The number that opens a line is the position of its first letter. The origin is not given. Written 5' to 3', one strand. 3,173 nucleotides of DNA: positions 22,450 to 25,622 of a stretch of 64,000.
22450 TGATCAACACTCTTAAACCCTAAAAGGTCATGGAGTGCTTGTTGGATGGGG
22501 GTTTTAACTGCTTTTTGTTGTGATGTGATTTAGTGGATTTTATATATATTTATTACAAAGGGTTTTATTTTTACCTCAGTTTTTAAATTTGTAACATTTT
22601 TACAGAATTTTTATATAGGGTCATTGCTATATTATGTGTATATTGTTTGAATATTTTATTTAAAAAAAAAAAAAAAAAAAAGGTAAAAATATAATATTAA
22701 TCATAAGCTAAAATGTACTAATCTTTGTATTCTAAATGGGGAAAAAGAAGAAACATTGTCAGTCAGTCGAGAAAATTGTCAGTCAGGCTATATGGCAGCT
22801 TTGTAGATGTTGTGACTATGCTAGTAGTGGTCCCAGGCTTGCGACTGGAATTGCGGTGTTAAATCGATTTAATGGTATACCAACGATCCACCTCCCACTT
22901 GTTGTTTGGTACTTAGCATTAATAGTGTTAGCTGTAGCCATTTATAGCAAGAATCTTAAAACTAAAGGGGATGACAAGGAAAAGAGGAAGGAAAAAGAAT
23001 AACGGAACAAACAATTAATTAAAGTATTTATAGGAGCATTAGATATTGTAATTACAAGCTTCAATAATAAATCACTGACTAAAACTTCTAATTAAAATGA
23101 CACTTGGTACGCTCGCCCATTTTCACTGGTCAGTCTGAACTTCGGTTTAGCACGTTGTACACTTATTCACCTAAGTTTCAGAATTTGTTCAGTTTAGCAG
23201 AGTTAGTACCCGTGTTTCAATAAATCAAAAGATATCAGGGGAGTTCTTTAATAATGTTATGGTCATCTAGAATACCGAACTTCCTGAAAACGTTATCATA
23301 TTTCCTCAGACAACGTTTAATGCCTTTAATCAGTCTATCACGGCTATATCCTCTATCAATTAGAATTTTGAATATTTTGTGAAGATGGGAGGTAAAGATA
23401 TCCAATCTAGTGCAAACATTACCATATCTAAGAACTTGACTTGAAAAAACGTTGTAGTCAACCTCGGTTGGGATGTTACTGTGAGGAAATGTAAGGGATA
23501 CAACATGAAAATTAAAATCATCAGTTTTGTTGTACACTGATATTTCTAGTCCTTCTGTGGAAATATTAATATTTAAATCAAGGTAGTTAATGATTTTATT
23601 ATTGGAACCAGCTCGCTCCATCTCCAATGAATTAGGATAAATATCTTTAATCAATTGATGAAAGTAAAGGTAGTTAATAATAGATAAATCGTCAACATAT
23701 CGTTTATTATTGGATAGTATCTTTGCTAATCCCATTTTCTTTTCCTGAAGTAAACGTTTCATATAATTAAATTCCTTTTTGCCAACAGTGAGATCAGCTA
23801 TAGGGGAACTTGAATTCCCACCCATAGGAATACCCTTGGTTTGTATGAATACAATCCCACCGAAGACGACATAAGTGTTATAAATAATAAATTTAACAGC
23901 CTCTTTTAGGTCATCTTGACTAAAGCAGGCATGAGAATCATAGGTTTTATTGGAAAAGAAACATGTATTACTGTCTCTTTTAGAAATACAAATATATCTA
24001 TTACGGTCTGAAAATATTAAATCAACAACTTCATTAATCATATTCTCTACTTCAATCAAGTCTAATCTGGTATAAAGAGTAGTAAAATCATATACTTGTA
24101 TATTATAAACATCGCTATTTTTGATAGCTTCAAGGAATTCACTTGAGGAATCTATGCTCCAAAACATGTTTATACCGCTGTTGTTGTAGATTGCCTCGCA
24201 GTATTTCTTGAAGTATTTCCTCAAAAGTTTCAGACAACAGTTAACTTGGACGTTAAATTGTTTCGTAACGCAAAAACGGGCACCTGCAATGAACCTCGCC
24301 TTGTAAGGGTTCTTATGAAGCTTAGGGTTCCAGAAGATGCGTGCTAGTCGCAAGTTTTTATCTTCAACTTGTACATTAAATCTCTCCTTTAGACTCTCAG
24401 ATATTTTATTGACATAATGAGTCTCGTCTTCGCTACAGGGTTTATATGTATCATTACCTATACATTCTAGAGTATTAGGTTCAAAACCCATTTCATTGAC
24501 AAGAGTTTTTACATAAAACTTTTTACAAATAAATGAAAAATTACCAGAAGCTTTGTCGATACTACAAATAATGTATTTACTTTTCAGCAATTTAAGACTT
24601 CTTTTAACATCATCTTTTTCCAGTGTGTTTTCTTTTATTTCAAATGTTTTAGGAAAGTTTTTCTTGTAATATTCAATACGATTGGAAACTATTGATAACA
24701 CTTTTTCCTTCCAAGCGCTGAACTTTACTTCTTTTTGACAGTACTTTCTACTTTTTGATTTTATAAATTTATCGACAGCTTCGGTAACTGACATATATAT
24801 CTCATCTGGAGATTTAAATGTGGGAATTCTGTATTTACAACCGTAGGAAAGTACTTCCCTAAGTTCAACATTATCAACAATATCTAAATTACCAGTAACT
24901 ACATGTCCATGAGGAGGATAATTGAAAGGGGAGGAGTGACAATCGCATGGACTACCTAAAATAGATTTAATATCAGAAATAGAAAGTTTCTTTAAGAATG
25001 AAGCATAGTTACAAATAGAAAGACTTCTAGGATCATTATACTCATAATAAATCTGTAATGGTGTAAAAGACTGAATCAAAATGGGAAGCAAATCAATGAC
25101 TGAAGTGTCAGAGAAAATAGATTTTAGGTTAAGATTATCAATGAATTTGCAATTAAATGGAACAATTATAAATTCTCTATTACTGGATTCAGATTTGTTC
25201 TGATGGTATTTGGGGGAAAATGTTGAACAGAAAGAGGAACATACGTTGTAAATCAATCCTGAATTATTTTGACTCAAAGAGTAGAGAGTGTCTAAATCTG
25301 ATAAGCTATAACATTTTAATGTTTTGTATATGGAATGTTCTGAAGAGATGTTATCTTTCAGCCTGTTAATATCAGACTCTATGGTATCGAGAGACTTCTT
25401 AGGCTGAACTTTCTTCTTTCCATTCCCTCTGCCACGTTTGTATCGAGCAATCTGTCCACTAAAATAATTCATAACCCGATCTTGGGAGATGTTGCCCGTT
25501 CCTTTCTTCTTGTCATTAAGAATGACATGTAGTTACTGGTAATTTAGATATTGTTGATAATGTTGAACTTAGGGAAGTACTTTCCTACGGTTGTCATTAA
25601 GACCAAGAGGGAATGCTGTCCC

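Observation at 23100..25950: Penelope-like retroelement with permuted domain order (GIY-YIG upstream of RT), i.e. Naiad/Chlamys-type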

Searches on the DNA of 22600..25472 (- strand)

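Call 18: search_rna_families(sources=[L003, L001, L002], threshold=evalue, max_evalue=1)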
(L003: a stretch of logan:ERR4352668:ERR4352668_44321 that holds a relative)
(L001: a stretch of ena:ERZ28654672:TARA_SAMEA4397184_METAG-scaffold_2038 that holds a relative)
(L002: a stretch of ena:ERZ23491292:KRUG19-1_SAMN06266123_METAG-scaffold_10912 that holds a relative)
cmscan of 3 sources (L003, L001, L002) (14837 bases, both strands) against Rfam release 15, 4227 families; matches with E-value up to 1: 3.
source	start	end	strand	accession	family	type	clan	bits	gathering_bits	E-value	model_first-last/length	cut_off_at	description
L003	3552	3611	+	RF02684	Twister-P5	Gene; ribozyme;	CL00120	28.7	37.6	0.014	1-58/58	no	Type-P5 twister ribozyme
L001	5511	5570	+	RF02684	Twister-P5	Gene; ribozyme;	CL00120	28.7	37.6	0.014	1-58/58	no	Type-P5 twister ribozyme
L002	1765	1824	+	RF02684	Twister-P5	Gene; ribozyme;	CL00120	28.7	37.6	0.014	1-58/58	no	Type-P5 twister ribozyme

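Call 20: search_rna_families(source=window, start=22600, end=23300, threshold=evalue, max_evalue=10, show_alignments=3)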
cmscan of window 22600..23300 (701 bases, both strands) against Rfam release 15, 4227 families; matches with E-value up to 10: 2.
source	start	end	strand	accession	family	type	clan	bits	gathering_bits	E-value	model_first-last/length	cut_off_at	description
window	22833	22892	-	RF02684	Twister-P5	Gene; ribozyme;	CL00120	28.7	37.6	0.00065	1-58/58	no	Type-P5 twister ribozyme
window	22841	22866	+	RF01107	SBRMV1_UPD-PKf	Cis-reg;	-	15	39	8.3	1-27/27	no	Pseudoknot of upstream pseudoknot domain (UPD) of the 3'UTR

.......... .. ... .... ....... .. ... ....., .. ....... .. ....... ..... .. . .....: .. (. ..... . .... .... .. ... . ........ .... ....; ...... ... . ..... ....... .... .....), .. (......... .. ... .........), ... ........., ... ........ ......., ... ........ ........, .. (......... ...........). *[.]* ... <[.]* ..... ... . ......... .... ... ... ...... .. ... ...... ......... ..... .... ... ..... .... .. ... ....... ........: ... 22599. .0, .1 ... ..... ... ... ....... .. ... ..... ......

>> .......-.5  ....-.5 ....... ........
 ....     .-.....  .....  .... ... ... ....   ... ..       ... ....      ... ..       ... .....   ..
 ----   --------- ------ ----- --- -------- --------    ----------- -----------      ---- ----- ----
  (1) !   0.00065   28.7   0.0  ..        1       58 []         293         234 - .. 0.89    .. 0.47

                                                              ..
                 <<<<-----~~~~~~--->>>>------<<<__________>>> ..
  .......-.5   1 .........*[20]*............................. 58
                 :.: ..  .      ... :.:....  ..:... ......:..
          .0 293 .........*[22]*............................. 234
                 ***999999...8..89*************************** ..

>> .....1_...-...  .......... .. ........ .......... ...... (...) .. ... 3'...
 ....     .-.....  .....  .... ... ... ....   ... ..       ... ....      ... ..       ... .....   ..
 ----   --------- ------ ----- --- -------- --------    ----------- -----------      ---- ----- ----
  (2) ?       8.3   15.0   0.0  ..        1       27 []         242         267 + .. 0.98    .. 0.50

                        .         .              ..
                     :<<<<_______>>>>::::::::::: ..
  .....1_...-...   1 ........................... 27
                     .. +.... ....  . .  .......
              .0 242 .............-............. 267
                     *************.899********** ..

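Call 32: search_rna_families(sources=[L010, L012, L014, L015, L016, L018, L020, L021, L022, L026, L028, L030, L032, L034, L035, L065, L063], threshold=evalue, max_evalue=5, show_alignments=4)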
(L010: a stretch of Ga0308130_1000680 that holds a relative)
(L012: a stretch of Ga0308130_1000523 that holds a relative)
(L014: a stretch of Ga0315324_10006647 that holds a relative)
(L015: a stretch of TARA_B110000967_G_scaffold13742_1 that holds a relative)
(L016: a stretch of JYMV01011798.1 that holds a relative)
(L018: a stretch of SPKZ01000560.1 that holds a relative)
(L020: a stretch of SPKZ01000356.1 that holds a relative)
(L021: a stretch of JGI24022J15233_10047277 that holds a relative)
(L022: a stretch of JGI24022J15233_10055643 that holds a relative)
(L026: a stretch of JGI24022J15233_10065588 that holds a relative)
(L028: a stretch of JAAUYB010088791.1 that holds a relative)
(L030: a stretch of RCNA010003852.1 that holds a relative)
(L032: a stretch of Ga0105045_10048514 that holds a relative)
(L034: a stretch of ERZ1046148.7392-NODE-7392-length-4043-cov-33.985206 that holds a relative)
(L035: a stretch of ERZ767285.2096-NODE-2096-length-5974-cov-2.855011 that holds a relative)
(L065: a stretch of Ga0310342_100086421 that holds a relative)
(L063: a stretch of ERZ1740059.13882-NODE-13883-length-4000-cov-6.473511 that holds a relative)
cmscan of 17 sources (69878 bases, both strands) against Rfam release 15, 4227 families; matches with E-value up to 5: 7.
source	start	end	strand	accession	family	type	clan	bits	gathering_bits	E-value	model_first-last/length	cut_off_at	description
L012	347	487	+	RF00017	Metazoa_SRP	Gene;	CL00003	42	70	2.1e-07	1-299/299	no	Metazoan signal recognition particle RNA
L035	4590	4649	+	RF01859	Phe_leader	Cis-reg; leader;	-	29.3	55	0.9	1-125/125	no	Phenylalanine leader peptide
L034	3505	3567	+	RF00031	SECIS_1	Cis-reg;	-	28.8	35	0.16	1-64/64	no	Selenocysteine insertion sequence 1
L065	1940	1998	+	RF02684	Twister-P5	Gene; ribozyme;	CL00120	27.5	37.6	0.13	1-58/58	no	Type-P5 twister ribozyme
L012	345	396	+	RF04277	mir-1268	Gene; miRNA;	-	27.1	83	0.94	1-52/52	no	mir-1268 microRNA precursor family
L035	4611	4675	-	RF01859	Phe_leader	Cis-reg; leader;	-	26.5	55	3.8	1-125/125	no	Phenylalanine leader peptide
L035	5773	5897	+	RF04134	MIR7504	Gene; miRNA;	-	25.4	83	4.5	1-124/124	no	MIR7504 microRNA precursor family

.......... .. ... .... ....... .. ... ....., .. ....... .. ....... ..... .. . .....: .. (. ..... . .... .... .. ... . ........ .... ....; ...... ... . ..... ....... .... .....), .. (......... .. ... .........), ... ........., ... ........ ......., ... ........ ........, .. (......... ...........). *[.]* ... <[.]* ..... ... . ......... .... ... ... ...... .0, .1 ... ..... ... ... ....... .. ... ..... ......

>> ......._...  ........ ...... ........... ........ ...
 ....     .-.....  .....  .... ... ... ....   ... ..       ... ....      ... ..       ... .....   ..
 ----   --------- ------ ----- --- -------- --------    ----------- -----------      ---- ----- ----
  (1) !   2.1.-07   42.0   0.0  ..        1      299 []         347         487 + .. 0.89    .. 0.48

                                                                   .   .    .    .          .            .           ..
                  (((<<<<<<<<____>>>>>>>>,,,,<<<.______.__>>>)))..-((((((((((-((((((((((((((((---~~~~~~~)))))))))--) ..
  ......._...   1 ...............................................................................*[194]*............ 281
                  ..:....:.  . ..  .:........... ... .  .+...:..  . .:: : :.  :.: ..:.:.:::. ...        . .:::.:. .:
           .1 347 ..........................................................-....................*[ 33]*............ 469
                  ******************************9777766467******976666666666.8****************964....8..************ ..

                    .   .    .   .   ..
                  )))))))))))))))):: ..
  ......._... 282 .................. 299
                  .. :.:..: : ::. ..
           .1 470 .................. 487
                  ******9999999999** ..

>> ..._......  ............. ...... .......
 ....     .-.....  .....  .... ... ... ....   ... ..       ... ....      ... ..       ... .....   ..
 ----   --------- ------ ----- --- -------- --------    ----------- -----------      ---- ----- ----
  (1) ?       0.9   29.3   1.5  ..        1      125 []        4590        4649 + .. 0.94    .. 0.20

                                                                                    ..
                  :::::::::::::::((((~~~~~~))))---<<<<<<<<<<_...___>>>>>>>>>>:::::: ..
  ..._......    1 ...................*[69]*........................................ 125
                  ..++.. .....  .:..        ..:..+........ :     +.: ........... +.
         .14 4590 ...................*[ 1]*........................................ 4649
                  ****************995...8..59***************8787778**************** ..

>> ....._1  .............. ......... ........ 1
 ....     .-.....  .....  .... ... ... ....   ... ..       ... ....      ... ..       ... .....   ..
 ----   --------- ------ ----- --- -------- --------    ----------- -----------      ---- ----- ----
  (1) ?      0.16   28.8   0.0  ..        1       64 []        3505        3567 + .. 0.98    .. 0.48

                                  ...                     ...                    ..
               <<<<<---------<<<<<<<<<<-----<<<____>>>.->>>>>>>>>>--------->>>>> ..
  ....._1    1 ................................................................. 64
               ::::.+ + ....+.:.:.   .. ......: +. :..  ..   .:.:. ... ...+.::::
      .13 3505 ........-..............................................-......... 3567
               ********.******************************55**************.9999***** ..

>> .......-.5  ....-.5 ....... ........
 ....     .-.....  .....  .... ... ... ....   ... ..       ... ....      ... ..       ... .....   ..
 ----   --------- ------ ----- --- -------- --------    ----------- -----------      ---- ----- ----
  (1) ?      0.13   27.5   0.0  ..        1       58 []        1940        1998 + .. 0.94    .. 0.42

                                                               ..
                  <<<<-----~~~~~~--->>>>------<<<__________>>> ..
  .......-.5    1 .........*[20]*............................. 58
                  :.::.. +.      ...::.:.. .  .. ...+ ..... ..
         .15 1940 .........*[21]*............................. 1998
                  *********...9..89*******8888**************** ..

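Call 62: search_rna_families(sources=[L077, L069, L070, L062, L014, L040, L068, L044, L084, L078, L087], threshold=evalue, max_evalue=1)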
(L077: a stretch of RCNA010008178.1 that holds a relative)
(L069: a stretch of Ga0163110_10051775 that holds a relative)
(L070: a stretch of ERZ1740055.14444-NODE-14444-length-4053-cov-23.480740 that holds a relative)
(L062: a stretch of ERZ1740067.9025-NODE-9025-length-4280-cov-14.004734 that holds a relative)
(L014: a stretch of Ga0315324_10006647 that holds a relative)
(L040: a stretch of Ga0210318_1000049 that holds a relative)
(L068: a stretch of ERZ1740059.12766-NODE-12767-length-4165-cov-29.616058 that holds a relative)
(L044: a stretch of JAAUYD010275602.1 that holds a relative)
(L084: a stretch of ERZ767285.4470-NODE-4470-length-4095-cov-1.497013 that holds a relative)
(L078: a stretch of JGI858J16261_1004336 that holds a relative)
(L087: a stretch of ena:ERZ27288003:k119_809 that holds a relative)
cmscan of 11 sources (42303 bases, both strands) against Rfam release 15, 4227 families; matches with E-value up to 1: 7.
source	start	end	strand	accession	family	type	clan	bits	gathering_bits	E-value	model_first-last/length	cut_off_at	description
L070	501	571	+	RF04217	mir-297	Gene; miRNA;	-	45.3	90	4e-05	1-71/71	no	mir-297 microRNA precursor family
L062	3966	4022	+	RF02684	Twister-P5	Gene; ribozyme;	CL00120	38.8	37.6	0.0001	1-58/58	no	Type-P5 twister ribozyme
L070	3979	4037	+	RF02684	Twister-P5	Gene; ribozyme;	CL00120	36.3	37.6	0.00042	1-58/58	no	Type-P5 twister ribozyme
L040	5356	5418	+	RF00031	SECIS_1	Cis-reg;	-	30.3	35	0.039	1-64/64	no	Selenocysteine insertion sequence 1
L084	3367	3428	+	RF00031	SECIS_1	Cis-reg;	-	28.9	35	0.098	1-64/64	no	Selenocysteine insertion sequence 1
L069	1913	1977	+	RF00031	SECIS_1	Cis-reg;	-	28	35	0.17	1-64/64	no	Selenocysteine insertion sequence 1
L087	3787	3846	+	RF02684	Twister-P5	Gene; ribozyme;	CL00120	26.7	37.6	0.12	1-58/58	no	Type-P5 twister ribozyme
